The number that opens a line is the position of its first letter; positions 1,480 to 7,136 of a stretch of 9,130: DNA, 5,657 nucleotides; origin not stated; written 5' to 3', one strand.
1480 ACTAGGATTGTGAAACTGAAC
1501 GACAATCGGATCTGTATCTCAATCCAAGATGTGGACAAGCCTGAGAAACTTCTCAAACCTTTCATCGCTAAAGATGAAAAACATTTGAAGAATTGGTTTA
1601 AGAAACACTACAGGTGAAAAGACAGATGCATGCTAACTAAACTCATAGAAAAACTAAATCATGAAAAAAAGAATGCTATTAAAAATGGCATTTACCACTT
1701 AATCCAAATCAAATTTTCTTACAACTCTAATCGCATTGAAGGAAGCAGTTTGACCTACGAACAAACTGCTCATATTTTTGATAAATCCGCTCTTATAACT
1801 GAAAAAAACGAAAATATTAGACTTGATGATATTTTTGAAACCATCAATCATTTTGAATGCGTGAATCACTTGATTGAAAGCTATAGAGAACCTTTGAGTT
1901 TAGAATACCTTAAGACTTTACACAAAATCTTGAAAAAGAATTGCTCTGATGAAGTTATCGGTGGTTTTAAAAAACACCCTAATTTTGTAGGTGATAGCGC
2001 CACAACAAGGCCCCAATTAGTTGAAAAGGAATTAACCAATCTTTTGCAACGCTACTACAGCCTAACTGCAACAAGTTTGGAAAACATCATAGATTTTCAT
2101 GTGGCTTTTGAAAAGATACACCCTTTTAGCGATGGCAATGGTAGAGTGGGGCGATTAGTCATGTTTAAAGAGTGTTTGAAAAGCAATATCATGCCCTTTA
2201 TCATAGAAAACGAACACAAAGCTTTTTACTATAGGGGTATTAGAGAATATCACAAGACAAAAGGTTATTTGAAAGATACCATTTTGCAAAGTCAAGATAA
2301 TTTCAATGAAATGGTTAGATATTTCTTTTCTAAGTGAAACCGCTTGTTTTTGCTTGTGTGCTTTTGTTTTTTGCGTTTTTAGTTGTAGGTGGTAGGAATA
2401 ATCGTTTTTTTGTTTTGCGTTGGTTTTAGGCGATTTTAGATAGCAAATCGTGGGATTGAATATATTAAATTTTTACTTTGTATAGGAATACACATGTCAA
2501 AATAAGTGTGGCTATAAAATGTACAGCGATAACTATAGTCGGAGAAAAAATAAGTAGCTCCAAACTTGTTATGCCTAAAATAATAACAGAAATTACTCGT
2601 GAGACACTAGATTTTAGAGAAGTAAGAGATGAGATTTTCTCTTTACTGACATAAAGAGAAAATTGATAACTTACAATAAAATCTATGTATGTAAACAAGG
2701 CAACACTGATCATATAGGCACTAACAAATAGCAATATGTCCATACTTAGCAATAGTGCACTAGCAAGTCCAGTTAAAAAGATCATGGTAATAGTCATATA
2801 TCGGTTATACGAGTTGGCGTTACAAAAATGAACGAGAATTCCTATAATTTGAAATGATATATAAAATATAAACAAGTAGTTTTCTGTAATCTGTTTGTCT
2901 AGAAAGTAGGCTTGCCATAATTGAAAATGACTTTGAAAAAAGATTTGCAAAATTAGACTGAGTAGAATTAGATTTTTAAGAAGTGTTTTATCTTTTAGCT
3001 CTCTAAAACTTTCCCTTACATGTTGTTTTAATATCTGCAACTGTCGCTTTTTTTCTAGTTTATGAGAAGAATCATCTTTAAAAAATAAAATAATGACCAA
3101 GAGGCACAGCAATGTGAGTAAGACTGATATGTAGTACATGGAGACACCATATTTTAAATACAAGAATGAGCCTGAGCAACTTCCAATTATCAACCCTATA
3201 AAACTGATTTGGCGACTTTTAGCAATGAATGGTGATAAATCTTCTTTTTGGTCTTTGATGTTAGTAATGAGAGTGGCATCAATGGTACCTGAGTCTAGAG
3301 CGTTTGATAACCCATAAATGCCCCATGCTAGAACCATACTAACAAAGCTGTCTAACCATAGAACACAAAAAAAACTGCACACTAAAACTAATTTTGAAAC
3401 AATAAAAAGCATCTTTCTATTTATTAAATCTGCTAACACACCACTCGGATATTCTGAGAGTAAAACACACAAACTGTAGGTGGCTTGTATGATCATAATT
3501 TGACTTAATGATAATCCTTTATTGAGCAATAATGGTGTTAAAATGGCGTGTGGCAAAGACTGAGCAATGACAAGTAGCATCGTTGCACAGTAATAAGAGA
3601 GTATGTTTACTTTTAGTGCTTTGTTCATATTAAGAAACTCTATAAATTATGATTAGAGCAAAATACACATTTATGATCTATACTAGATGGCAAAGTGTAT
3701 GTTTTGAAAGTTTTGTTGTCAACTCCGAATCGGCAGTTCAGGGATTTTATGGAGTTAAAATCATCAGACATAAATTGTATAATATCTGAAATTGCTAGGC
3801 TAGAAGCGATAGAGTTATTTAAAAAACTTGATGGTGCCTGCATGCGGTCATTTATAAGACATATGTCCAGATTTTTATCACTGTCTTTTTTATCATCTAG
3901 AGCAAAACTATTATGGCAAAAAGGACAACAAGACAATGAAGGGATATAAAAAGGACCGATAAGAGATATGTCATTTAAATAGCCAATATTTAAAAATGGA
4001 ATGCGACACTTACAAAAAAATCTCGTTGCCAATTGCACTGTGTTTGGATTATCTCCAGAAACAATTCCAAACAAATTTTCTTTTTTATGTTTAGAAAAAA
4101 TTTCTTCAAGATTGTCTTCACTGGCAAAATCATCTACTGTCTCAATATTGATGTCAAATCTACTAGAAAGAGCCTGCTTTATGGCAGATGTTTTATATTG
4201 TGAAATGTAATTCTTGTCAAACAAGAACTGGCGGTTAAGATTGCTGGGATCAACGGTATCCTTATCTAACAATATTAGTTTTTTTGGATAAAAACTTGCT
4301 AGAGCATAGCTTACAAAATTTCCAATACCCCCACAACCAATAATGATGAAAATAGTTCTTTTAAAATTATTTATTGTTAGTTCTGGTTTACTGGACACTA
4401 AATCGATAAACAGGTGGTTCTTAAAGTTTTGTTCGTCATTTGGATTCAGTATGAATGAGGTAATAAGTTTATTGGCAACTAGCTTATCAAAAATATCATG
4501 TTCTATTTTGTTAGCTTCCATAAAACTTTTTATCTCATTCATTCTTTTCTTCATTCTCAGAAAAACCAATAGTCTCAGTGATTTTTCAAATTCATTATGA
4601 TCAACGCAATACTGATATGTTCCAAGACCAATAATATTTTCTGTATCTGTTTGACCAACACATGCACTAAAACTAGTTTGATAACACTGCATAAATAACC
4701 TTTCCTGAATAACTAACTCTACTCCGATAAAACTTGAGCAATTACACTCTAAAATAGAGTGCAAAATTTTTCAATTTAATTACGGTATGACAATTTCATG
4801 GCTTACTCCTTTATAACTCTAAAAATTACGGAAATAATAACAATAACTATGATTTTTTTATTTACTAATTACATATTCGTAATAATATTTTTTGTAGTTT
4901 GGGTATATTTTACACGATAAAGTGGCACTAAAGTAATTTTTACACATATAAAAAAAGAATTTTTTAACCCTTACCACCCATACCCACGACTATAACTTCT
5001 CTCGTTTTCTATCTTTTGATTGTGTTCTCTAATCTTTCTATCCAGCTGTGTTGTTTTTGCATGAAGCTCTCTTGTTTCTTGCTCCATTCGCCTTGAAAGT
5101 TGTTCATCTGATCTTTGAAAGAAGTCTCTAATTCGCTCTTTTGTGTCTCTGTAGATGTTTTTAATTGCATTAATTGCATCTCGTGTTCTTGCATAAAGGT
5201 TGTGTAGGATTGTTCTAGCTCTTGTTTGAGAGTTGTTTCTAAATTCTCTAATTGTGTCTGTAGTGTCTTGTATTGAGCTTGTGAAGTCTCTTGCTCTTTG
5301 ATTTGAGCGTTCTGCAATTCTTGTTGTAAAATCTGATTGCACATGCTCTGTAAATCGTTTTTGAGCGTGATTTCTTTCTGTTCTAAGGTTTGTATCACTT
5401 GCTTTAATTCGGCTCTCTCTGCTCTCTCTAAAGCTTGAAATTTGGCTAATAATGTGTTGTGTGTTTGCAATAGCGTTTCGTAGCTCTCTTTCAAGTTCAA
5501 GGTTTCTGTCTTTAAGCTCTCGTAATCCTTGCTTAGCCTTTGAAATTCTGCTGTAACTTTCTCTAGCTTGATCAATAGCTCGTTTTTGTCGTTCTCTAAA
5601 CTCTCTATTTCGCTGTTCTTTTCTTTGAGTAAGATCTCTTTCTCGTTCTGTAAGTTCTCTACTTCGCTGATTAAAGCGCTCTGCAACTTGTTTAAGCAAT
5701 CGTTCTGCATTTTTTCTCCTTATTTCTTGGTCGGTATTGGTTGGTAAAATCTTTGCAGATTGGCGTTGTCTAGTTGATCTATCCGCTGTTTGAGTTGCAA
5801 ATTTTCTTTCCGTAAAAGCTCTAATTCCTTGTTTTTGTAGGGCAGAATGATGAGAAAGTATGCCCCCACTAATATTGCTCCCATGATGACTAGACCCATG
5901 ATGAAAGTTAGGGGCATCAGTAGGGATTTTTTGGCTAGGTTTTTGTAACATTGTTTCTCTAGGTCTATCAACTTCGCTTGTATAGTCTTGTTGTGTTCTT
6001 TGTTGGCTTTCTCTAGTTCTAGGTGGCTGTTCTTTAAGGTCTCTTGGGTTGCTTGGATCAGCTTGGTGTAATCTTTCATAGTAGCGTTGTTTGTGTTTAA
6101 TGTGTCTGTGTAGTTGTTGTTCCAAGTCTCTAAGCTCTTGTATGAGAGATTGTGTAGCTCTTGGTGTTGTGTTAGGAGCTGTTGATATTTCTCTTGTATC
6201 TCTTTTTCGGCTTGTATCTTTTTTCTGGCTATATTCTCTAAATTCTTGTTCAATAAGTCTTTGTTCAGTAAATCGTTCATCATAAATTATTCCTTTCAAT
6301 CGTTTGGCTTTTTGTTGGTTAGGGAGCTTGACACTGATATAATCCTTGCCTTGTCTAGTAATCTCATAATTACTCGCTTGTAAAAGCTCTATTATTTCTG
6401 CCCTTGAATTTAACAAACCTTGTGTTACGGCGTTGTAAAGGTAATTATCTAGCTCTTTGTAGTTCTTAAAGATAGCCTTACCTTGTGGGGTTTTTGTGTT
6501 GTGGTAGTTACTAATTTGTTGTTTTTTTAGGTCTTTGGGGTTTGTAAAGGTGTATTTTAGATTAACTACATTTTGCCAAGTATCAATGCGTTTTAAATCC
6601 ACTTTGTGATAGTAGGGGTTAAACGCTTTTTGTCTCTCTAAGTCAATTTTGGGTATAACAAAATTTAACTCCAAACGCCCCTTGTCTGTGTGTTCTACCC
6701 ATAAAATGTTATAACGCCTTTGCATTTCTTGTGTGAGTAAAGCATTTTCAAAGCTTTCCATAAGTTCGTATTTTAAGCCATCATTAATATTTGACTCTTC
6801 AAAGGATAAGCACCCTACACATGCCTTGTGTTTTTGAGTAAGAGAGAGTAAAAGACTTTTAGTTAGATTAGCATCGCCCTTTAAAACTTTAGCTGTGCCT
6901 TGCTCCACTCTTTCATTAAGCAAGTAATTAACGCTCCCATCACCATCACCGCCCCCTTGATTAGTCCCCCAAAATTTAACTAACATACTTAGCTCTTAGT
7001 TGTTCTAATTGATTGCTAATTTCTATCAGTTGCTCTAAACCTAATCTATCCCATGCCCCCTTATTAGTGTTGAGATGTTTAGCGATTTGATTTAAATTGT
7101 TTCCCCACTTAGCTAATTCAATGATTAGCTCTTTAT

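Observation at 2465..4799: Microcin C-like peptide-nucleotide antibiotic operon with a hidden 7-codon precursor gene (mccA = MKLSYRN) upstream of mccB and mccC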

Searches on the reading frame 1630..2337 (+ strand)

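Call 3: search_protein_families(library=pfam, proteins=[window:1630-2337:+], max_evalue=0.01)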
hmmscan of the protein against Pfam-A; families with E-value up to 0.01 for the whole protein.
window:1630-2337:+ (235 aa): 1 family
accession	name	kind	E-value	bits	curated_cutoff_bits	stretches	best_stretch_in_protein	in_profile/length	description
PF02661.23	Fic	-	5e-19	69.4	24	1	88-179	1-90/93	Fic/DOC family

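Call 13: search_protein_families(library=ncbifam, proteins=[window:1630-2337:+], max_evalue=0.001)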
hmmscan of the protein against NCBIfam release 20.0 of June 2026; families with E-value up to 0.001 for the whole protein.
window:1630-2337:+ (235 aa): 3 families
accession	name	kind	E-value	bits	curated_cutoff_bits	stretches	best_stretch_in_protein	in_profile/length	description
NF046030.1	ProtAdlyltaseSoFic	equivalog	4.1e-06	26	550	1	152-186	178-215/361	protein adenylyltransferase Fic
TIGR02613.1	mob_myst_B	hypoth_equivalog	3.6e-05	23.7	124.4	1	72-177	29-136/186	mobile mystery protein B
NF046029.1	ProtAdlyltaseNmFic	equivalog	0.00018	21.3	230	1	135-187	68-119/177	protein adenylyltransferase Fic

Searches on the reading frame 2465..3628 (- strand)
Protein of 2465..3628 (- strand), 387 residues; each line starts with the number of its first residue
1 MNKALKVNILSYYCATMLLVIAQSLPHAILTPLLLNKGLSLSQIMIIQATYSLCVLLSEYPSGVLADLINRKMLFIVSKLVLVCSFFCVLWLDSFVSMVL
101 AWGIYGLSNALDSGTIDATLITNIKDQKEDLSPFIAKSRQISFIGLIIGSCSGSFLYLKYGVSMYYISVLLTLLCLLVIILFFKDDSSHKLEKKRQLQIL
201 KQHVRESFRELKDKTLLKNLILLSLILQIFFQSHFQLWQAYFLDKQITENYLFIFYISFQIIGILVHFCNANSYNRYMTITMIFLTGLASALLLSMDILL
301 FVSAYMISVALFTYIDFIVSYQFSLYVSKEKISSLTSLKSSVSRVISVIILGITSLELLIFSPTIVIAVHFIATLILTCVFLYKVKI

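Call 3: search_protein_families(library=pfam, proteins=[window:2465-3628:-], max_evalue=0.01)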
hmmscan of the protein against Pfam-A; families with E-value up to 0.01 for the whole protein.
window:2465-3628:- (387 aa): 3 families
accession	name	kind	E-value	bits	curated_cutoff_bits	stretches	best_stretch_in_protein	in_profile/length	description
PF07690.21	MFS_1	-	4.3e-16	59.2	33.4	1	14-338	3-334/347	Major Facilitator Superfamily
PF12832.13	MFS_1_like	-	3.6e-05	23.4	25.2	1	31-325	23-317/373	MFS_1 like family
PF05977.19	MFS_3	-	0.00021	20.3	27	1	41-167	44-173/524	Transmembrane secretion effector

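Call 13: search_protein_families(library=ncbifam, proteins=[window:2465-3628:-], max_evalue=0.001)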
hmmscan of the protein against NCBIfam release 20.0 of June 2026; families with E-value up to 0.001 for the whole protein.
window:2465-3628:- (387 aa): 4 families
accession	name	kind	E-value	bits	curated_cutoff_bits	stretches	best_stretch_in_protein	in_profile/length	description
NF040872.1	MFS_HP1165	exception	2.9e-133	444.7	700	1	5-386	1-381/385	HP1165 family MFS efflux transporter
NF000049.1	tet_MFS_40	exception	4.1e-05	22.9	800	1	39-244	40-245/406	tetracycline efflux MFS transporter Tet(40)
NF000043.1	tet_MFS_P_a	exception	0.00011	21.1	750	1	40-306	40-306/420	tetracycline efflux MFS transporter TetA(P)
TIGR00880.1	2_A_01_02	superfamily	0.00014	22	131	1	49-184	5-139/141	multidrug resistance protein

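Call 35: search_dna_similar(query=window:2465-3628:-, collection=plasmids, mode=protein, rows=spread, max_rows=30)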
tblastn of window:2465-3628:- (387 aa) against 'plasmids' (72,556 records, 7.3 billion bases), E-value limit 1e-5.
Records with a match: 83; places in all: 87; records where one place covers at least 80% of the query: 27.
Best place of each record, by identity: 95-99% 28; 90-95% 2; <60% 53.
By first word of the organism name: Borreliella 34; Helicobacter 30; Borrelia 12; Vibrio 2; Sagittula 2; Deinococcus 1; Natrononativus 1; Haladaptatus 1.
By predicted mobility (MOB-suite, as given by PLSDB): non-mobilizable 56; mobilizable 27.
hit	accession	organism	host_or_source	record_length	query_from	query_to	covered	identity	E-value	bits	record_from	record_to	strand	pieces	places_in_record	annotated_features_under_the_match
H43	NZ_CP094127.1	Helicobacter pylori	Homo sapiens,gastric biopsy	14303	1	387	100%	98.7%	0e+0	637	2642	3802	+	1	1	MFS transporter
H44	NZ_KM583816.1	Helicobacter pylori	Human gastric biopsy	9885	1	387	100%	98.7%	0e+0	637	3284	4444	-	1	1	MFS transporter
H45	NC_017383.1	Helicobacter pylori v225d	-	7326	1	387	100%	97.9%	0e+0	636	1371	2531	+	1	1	MFS transporter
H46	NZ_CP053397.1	Helicobacter pylori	-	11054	1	387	100%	97.7%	0e+0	634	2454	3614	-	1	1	MFS transporter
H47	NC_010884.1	Helicobacter pylori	-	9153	1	387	100%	97.7%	0e+0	632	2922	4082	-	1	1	MFS transporter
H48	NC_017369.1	Helicobacter pylori F30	-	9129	1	387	100%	97.2%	0e+0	631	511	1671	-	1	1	MFS transporter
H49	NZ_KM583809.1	Helicobacter pylori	Human gastric biopsy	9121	1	387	100%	96.9%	0e+0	629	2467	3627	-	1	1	MFS transporter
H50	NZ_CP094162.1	Helicobacter pylori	Homo sapiens,gastric biopsy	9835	1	387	100%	96.4%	2e-164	628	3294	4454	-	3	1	none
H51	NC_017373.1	Helicobacter pylori SouthAfrica7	-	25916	1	387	100%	95.9%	0e+0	619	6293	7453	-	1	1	MFS transporter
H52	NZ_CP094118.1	Helicobacter pylori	Homo sapiens,gastric biopsy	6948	1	387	94%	97.3%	0e+0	641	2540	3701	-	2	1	none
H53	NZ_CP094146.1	Helicobacter pylori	Homo sapiens,gastric biopsy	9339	154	387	60%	97.0%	2e-98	327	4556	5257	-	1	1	none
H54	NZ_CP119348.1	Borreliella garinii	Homo sapiens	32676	12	285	71%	34.6%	1e-32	137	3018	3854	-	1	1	MFS transporter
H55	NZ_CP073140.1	Borrelia hermsii DAH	Homo sapiens,blood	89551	12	285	71%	34.2%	2e-30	130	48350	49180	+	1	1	MFS transporter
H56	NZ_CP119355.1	Borreliella garinii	-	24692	12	285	69%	34.8%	8e-23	133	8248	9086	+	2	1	MFS transporter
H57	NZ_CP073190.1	Borrelia turicatae 91E135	Ornithdoros turicatae,lab mouse blood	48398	22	285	68%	34.3%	3e-29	127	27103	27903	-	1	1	MFS transporter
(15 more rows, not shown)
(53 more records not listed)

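Call 59: get_annotated_region(hit=H55, flank=2500)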
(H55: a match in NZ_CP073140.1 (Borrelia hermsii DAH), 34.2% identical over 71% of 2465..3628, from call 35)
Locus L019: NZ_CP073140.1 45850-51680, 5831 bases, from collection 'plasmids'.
description: Borrelia hermsii DAH plasmid cp90, complete sequence
organism: Borrelia hermsii DAH (NCBI taxid 314723)
taxonomy: Bacteria; Spirochaetota; Spirochaetia; Spirochaetales; Borreliaceae; Borrelia; Borrelia hermsii; Borrelia hermsii DAH
host: -; source: Homo sapiens,blood; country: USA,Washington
typing (MOB-suite, as given by PLSDB): non-mobilizable
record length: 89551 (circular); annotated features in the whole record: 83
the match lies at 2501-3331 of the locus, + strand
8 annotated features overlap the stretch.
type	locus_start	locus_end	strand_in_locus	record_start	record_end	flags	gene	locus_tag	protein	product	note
CDS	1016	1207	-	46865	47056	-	-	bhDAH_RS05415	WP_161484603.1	Mlp family lipoprotein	-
CDS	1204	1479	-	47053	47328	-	-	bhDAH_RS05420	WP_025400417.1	hypothetical protein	-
CDS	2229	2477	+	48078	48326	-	-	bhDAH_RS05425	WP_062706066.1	hypothetical protein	-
CDS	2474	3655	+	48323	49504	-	-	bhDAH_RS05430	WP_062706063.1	MFS transporter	GO:0055085 - transmembrane transport [Evidence IEA]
CDS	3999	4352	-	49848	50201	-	-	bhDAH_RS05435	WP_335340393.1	Mlp family lipoprotein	-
CDS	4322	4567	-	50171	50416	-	-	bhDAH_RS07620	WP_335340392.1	hypothetical protein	-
CDS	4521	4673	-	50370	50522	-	-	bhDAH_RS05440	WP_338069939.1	Mlp family lipoprotein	-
CDS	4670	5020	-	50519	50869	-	-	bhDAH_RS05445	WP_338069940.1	Mlp family lipoprotein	-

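Call 60: get_annotated_region(hit=H57, flank=2500)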
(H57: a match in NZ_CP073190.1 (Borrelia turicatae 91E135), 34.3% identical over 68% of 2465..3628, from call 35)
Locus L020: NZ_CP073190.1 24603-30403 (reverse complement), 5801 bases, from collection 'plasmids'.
description: Borrelia turicatae 91E135 plasmid lp48, complete sequence
organism: Borrelia turicatae 91E135 (NCBI taxid 314724)
taxonomy: Bacteria; Spirochaetota; Spirochaetia; Spirochaetales; Borreliaceae; Borrelia; Borrelia turicatae; Borrelia turicatae 91E135
host: -; source: Ornithdoros turicatae,lab mouse blood; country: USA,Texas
typing (MOB-suite, as given by PLSDB): non-mobilizable; replicon rep_cluster_1621
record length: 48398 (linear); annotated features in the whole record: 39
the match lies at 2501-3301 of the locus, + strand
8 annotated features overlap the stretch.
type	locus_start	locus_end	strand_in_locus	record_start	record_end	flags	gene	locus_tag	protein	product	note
CDS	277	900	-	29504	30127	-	-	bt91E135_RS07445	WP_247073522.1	Mlp family lipoprotein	-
CDS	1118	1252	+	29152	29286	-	-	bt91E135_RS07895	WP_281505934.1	hypothetical protein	-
CDS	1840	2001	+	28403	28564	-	-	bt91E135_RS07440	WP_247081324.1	hypothetical protein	-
CDS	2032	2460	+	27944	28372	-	-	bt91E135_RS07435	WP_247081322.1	hypothetical protein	-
CDS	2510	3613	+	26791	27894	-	-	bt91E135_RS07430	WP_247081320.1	MFS transporter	GO:0055085 - transmembrane transport [Evidence IEA]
CDS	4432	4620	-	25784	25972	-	-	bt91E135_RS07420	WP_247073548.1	Mlp family lipoprotein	-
CDS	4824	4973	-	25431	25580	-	-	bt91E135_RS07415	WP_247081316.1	hypothetical protein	-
CDS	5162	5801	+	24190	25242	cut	-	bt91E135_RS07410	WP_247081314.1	variable large family protein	-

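Call 62: get_annotated_region(hit=H54, flank=2500)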
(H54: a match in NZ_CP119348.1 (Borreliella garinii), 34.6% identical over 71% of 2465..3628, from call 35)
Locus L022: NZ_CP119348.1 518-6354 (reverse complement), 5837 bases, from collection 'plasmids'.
description: Borreliella garinii strain PBes plasmid p_lp25, complete sequence
organism: Borreliella garinii (NCBI taxid 29519)
taxonomy: Bacteria; Spirochaetota; Spirochaetia; Spirochaetales; Borreliaceae; Borreliella; Borreliella garinii
host: -; source: Homo sapiens; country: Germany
typing (MOB-suite, as given by PLSDB): non-mobilizable
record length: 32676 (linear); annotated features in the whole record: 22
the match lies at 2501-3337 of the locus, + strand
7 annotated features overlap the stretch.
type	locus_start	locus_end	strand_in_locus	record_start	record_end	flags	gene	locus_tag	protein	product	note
CDS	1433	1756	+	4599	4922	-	-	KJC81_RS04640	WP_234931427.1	hypothetical protein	-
CDS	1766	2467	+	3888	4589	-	-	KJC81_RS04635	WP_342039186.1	ThiF family adenylyltransferase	-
CDS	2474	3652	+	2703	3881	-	-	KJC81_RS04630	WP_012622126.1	MFS transporter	GO:0055085 - transmembrane transport [Evidence IEA]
CDS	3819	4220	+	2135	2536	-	-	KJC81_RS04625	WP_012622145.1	hypothetical protein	-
CDS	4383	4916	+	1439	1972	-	bdr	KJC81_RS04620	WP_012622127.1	Bdr family repetitive protein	-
CDS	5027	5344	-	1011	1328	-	-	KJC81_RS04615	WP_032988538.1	plasmid maintenance protein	-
CDS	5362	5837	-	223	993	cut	-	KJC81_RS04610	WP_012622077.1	hypothetical protein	-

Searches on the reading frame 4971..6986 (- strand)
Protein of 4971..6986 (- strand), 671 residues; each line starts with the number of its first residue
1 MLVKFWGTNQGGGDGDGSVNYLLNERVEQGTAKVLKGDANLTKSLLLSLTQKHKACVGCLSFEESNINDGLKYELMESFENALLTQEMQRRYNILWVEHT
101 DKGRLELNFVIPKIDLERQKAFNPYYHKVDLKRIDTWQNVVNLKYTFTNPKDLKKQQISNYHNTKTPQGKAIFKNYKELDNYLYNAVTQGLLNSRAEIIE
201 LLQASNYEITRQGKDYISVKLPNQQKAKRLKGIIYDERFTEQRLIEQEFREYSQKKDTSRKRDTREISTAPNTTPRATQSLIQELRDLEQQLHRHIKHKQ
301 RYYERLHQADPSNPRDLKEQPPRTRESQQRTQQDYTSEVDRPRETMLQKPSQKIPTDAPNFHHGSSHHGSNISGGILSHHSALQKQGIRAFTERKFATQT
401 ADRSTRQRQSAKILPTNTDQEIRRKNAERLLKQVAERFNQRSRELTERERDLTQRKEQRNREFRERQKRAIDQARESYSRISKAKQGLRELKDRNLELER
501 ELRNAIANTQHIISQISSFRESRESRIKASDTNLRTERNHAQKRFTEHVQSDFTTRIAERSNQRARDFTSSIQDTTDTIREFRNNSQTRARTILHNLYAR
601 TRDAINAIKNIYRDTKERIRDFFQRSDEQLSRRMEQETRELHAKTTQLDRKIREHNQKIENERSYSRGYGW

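Call 3: search_protein_families(library=pfam, proteins=[window:4971-6986:-], max_evalue=0.01)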
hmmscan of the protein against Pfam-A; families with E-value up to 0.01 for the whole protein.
window:4971-6986:- (671 aa): 2 families
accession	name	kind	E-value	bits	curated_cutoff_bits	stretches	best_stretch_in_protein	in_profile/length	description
PF03432.20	Relaxase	-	4.2e-06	27.5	24.6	1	49-139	40-124/132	MobA/VirD2-like, nuclease domain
PF00836.24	Stathmin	-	0.0064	16.9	24.7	1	605-663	73-131/136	Stathmin family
